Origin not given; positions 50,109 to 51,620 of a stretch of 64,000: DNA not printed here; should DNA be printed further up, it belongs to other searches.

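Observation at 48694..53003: Tight operon of four divergent nucleotide-metabolism folds (short ThyA-like, GCHII-like fusion, OMPDC-like, Gmk-like) beside a divergent NTPase-SWIM gene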

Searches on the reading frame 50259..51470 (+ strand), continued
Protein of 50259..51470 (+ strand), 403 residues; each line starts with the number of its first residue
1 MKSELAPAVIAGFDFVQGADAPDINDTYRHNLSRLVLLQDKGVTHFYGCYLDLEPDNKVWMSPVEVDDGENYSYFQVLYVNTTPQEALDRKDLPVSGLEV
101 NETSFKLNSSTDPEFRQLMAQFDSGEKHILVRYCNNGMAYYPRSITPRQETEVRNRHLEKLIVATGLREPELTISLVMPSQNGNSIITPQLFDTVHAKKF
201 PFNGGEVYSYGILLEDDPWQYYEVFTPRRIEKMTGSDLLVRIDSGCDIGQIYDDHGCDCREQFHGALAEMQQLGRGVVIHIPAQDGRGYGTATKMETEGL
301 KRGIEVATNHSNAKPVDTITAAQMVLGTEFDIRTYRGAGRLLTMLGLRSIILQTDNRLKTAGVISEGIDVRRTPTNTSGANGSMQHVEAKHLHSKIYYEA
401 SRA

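Call 25: search_solved_structures(query=A1, show_alignments=2, max_evalue=0.01)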
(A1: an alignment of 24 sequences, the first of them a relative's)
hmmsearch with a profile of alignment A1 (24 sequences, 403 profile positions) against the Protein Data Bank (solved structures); distinct sequences matched with E-value up to 0.01: 5.
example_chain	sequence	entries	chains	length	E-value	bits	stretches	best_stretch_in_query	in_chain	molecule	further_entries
4i14_A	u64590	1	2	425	1.8e-20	76.8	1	190-383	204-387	Riboflavin biosynthesis protein RibBA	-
4rl4_A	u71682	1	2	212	4.1e-19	72.3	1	195-394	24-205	GTP cyclohydrolase-2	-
2bz0_A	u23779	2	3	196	1.1e-17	67.6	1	237-392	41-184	GTP CYCLOHYDROLASE II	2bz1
7ej3_A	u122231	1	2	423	0.0034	19.9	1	241-377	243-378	GTP cyclohydrolase II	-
7eev_A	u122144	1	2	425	0.0034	19.9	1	241-377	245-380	GTP cyclohydrolase II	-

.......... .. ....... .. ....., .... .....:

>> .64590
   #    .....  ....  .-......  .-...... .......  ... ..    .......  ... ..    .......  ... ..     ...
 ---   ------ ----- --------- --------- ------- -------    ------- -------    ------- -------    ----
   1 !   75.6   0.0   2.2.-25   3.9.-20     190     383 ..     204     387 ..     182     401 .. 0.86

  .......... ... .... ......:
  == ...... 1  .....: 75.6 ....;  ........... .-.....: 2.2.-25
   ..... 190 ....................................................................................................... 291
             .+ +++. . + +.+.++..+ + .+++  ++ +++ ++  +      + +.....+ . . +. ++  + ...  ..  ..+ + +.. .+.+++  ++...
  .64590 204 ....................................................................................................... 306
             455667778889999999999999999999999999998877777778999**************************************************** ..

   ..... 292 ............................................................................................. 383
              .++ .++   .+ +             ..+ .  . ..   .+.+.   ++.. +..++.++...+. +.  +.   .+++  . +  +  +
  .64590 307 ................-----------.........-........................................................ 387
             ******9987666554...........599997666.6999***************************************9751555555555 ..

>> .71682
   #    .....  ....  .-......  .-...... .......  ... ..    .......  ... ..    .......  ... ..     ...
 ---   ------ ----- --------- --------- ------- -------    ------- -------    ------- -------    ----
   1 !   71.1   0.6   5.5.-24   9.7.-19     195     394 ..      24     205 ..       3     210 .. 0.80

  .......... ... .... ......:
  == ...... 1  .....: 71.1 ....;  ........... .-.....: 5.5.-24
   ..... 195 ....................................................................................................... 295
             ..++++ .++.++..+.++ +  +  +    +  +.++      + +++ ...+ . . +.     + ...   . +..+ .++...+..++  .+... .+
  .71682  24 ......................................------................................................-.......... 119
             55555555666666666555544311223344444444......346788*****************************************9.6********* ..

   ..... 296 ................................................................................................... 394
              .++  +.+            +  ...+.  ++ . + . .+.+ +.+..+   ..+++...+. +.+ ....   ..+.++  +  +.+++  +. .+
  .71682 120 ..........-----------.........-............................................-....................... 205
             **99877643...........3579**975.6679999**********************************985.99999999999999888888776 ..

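Call 30: search_solved_structures(query=A1, show_alignments=5, max_evalue=0.01)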
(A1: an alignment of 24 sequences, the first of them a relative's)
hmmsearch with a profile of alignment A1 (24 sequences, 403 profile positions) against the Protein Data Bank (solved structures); distinct sequences matched with E-value up to 0.01: 5.
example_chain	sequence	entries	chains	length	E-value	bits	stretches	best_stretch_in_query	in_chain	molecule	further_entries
4i14_A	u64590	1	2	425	1.8e-20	76.8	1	190-383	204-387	Riboflavin biosynthesis protein RibBA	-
4rl4_A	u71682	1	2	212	4.1e-19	72.3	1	195-394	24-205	GTP cyclohydrolase-2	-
2bz0_A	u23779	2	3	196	1.1e-17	67.6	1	237-392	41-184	GTP CYCLOHYDROLASE II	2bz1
7ej3_A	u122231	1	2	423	0.0034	19.9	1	241-377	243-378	GTP cyclohydrolase II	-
7eev_A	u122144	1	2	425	0.0034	19.9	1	241-377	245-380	GTP cyclohydrolase II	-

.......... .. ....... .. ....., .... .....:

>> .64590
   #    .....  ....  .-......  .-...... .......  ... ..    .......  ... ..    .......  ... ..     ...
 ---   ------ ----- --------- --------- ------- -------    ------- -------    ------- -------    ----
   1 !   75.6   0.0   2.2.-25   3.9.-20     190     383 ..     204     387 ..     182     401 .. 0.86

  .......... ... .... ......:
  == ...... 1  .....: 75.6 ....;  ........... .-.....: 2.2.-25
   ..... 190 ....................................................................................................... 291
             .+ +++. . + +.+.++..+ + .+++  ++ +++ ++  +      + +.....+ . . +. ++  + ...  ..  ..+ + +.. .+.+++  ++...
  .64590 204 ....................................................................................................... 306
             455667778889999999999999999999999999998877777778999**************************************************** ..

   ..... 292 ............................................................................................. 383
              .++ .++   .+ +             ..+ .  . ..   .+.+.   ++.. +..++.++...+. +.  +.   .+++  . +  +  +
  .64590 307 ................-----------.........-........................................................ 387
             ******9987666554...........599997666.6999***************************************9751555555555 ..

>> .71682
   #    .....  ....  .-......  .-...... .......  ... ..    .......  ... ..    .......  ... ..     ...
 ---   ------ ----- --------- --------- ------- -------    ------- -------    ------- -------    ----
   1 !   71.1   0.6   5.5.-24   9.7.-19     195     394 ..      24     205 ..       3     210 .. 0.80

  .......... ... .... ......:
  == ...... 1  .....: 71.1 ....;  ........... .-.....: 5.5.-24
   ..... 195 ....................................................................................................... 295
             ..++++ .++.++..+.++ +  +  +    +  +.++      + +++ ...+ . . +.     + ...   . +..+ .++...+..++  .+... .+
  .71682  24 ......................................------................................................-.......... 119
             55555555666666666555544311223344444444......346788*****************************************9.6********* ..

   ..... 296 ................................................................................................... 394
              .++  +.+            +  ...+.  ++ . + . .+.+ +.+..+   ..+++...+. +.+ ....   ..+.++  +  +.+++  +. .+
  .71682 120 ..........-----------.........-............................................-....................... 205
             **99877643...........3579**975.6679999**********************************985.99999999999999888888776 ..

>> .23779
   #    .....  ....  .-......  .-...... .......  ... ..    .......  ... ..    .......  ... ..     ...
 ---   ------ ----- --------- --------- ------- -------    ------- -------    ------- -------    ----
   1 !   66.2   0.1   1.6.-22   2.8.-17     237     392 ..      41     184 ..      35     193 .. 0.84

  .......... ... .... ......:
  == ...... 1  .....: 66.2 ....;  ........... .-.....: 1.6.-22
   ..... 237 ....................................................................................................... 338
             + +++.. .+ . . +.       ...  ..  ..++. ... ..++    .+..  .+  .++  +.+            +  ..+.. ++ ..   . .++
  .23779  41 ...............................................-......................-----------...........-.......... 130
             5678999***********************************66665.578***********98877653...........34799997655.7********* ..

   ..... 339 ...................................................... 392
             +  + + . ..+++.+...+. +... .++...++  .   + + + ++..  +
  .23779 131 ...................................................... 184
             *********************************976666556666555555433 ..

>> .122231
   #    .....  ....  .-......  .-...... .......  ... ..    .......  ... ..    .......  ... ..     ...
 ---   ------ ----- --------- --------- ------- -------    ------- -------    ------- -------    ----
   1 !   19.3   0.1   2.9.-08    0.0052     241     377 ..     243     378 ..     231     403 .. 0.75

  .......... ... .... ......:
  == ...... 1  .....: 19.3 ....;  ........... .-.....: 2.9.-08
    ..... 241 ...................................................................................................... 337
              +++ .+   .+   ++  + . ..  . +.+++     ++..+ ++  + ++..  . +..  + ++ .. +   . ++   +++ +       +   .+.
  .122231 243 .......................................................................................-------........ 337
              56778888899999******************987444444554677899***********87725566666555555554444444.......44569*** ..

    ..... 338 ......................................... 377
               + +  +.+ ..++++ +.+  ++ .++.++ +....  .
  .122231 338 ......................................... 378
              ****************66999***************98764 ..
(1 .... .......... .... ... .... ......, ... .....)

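Call 31: find_encoding_contigs(protein=P0073, flank=7000, max_places=1)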
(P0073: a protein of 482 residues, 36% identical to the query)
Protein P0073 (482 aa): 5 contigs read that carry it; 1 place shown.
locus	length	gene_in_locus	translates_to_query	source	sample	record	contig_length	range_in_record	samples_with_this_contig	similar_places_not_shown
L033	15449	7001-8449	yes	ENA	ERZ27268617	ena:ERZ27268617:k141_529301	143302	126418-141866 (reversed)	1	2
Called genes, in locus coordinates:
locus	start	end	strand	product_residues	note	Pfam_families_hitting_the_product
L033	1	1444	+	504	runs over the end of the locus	-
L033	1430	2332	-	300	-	PF00535:Glycos_transf_2, PF13641:Glyco_tranf_2_3, PF13632:Glyco_trans_2_3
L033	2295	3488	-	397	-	PF13439:Glyco_transf_4 (faint), PF00534:Glycos_transf_1, PF13692:Glyco_trans_1_4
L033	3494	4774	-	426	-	PF03446:NAD_binding_2 (faint), PF03721:UDPG_MGDP_dh_N, PF03807:F420_oxidored (faint), PF00984:UDPG_MGDP_dh, PF03720:UDPG_MGDP_dh_C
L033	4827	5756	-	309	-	PF00535:Glycos_transf_2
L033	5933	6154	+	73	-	-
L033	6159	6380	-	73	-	-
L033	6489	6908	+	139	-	-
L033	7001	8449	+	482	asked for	PF00925:GTP_cyclohydro2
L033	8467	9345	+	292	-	PF00215:OMPdecase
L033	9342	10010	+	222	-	PF00625:Guanylate_kin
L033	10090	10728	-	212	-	PF00303:Thymidylat_synt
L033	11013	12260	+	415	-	PF02223:Thymidylate_kin, PF00156:Pribosyltran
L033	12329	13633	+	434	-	PF01943:Polysacc_synt (weak)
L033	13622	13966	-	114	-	PF09685:MamF_MmsF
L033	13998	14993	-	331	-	PF01370:Epimerase, PF04321:RmlD_sub_bind (weak), PF01073:3Beta_HSD (weak), PF07993:NAD_binding_4 (weak), PF16363:GDP_Man_Dehyd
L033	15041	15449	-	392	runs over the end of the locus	PF02775:TPP_enzyme_C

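Call 32: find_encoding_contigs(protein=P0090, flank=7000, max_places=1)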
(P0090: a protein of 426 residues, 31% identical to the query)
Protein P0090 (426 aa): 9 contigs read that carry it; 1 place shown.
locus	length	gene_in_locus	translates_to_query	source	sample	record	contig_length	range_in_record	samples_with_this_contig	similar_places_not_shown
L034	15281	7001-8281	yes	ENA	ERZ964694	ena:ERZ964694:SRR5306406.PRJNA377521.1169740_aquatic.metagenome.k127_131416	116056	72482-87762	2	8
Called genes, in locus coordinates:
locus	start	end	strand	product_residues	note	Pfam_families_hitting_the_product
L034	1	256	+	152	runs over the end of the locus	PF03852:Vsr, PF04480:DUF559 (weak)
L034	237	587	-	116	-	-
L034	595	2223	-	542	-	PF14436:EndoU_bacteria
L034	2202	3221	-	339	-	PF13298:LigD_N, PF01068:DNA_ligase_A_M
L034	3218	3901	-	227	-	PF02735:Ku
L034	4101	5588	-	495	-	PF03023:MurJ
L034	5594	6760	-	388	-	PF13529:Peptidase_C39_2, PF13424:TPR_12 (faint), PF13431:TPR_17 (faint), PF00515:TPR_1 (faint), PF13174:TPR_6 (faint), PF13181:TPR_8 (faint), PF07719:TPR_2 (weak)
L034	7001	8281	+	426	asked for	PF00925:GTP_cyclohydro2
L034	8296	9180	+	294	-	-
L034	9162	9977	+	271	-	PF00294:PfkB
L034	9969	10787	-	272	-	PF00215:OMPdecase (weak)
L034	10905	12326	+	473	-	PF24517:CBM96, PF08787:Alginate_lyase2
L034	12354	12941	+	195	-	PF02545:Maf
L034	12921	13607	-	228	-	PF00590:TP_methylase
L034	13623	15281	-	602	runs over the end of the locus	-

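Call 33: find_encoding_contigs(protein=P0079, flank=7000, max_places=1)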
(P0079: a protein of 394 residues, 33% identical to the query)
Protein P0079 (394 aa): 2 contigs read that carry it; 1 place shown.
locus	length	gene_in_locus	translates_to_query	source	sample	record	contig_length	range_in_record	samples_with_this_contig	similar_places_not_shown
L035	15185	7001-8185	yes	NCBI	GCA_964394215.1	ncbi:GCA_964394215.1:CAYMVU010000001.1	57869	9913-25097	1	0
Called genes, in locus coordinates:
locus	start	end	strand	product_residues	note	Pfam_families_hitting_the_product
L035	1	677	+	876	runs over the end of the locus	-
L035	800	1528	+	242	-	PF08719:NADAR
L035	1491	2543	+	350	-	PF01209:Ubie_methyltran (weak), PF13847:Methyltransf_31 (weak), PF08241:Methyltransf_11, PF08242:Methyltransf_12 (faint), PF13649:Methyltransf_25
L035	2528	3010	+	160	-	-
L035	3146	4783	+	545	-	PF00764:Arginosuc_synth, PF06508:QueC (faint), PF20979:Arginosuc_syn_C, PF02142:MGS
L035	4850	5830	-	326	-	PF01979:Amidohydro_1, PF07969:Amidohydro_3 (weak)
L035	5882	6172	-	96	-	PF01541:GIY-YIG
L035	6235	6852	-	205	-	PF00485:PRK, PF13238:AAA_18 (weak)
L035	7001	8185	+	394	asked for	PF00925:GTP_cyclohydro2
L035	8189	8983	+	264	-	-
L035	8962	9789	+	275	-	PF00294:PfkB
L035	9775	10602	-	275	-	PF00215:OMPdecase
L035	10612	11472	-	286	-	-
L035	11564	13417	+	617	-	PF14716:HHH_8, PF14520:HHH_5 (weak), PF14791:DNA_pol_B_thumb, PF02811:PHP (weak)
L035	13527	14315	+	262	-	PF00149:Metallophos, PF12850:Metallophos_2 (weak)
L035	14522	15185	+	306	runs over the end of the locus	PF01180:DHO_dh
